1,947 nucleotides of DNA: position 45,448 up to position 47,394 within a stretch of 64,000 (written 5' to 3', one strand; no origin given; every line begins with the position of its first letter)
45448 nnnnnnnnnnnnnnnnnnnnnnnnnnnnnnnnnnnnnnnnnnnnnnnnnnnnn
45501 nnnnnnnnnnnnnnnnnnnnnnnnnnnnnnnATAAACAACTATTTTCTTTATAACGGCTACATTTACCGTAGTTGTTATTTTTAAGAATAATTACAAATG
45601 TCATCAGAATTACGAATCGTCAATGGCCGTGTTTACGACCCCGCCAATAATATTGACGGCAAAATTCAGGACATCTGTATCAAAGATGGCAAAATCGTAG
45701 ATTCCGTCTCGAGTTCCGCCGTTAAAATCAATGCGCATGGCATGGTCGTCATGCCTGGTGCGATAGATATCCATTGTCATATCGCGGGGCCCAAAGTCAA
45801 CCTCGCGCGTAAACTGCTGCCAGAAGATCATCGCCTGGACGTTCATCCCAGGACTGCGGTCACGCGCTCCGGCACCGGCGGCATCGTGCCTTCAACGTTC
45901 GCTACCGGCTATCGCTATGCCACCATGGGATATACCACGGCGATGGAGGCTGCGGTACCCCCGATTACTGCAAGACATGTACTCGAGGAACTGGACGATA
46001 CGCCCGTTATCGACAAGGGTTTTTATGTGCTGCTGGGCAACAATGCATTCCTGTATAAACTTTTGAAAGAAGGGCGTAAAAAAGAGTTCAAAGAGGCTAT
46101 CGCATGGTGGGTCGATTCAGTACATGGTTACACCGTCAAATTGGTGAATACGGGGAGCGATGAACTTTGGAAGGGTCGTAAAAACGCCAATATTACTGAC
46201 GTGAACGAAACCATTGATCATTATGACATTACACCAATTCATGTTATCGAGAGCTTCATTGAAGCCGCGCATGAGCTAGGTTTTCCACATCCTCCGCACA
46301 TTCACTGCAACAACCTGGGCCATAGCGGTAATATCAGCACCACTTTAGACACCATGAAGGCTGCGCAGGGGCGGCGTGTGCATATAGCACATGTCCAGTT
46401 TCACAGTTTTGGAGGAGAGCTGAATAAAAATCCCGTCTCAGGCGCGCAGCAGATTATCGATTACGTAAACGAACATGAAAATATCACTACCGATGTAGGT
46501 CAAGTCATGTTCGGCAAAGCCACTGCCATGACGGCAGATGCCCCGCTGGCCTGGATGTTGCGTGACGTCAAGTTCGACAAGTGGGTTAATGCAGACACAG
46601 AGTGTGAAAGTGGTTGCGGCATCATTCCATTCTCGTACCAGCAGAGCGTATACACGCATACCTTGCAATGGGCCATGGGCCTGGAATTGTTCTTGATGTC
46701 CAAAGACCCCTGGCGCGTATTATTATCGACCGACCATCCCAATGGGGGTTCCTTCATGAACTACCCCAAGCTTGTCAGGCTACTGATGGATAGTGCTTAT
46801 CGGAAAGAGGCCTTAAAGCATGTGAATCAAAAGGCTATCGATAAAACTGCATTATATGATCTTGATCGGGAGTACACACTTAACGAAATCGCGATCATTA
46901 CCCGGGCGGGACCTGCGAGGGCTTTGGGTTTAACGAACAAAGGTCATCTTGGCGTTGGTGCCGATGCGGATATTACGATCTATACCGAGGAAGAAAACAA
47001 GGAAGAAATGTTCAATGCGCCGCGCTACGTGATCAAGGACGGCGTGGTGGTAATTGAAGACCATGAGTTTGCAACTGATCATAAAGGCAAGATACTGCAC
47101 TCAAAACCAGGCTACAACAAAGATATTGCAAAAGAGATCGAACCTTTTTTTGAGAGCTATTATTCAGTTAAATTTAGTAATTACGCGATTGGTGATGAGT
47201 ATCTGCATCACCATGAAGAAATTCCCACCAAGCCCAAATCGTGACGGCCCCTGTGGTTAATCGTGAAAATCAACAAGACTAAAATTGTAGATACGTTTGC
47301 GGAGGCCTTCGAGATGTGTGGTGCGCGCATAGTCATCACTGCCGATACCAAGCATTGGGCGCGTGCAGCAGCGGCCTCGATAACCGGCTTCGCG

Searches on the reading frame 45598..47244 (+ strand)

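Call 59: search_protein_families(library=pfam, proteins=[window:45598-47244:+], max_evalue=0.0001)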
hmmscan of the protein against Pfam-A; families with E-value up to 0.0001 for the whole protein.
window:45598-47244:+ (548 aa): 2 families
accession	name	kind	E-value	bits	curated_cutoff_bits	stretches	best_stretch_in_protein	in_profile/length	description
PF07969.17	Amidohydro_3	-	3.3e-46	159.2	29.7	1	44-486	3-472/472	Amidohydrolase family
PF01979.26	Amidohydro_1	-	7e-07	29.2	25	0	418-484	273-344/345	Amidohydrolase family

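Call 61: search_protein_families(library=ncbifam, proteins=[window:45598-47244:+], max_evalue=0.001)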
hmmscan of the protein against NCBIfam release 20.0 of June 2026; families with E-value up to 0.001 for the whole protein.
window:45598-47244:+ (548 aa): 39 families (the best 25 are shown)
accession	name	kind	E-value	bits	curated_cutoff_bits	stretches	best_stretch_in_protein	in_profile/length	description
TIGR03121.1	one_C_dehyd_A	equivalog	6.7e-212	704.6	392.75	1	5-539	2-555/556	formylmethanofuran dehydrogenase subunit A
NF042911.1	FMH_DH_FwdA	exception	8.1e-170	566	950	1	6-543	3-565/569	tungsten-dependent formylmethanofuran dehydrogenase subunit FwdA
NF006689.0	PRK09237.1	equivalog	1e-15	57.3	371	2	5-62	5-66/383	amidohydrolase/deacetylase family metallohydrolase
NF006560.0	PRK09061.1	subfamily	5.9e-14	51.2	340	1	5-62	28-87/517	amidohydrolase family protein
NF004839.0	PRK06189.1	equivalog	2e-12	46.5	631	2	423-483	350-414/451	allantoinase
NF009941.0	PRK13404.1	subfamily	2.6e-11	42.8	647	1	9-65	10-66/478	dihydropyrimidinase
NF009060.0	PRK12394.1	equivalog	6.1e-11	41.7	442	1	1-62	1-65/381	metallo-dependent hydrolase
NF002668.0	PRK02382.1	equivalog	1.1e-10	40.9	452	1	20-66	10-61/436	dihydroorotase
TIGR03178.1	allantoinase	equivalog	1.2e-10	40.8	357.85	1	422-466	343-387/441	allantoinase AllB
NF005791.0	PRK07627.1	equivalog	2.7e-09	36.5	442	1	4-66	2-68/425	dihydroorotase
NF006559.0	PRK09060.1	equivalog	2.9e-08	32.4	482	0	19-67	18-70/444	dihydroorotase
NF006839.0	PRK09357.1-4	equivalog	3.3e-08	32.6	576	1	7-65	4-65/422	dihydroorotase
NF006844.0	PRK09357.2-5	equivalog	3.5e-08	32.9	701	1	4-65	3-67/422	dihydroorotase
TIGR02033.1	D-hydantoinase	equivalog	5.5e-08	32.2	393.25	1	7-68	3-66/454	dihydropyrimidinase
TIGR03583.1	EF_0837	hypoth_equivalog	1.3e-07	31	432.15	1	426-473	293-340/365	amidohydrolase/deacetylase family metallohydrolase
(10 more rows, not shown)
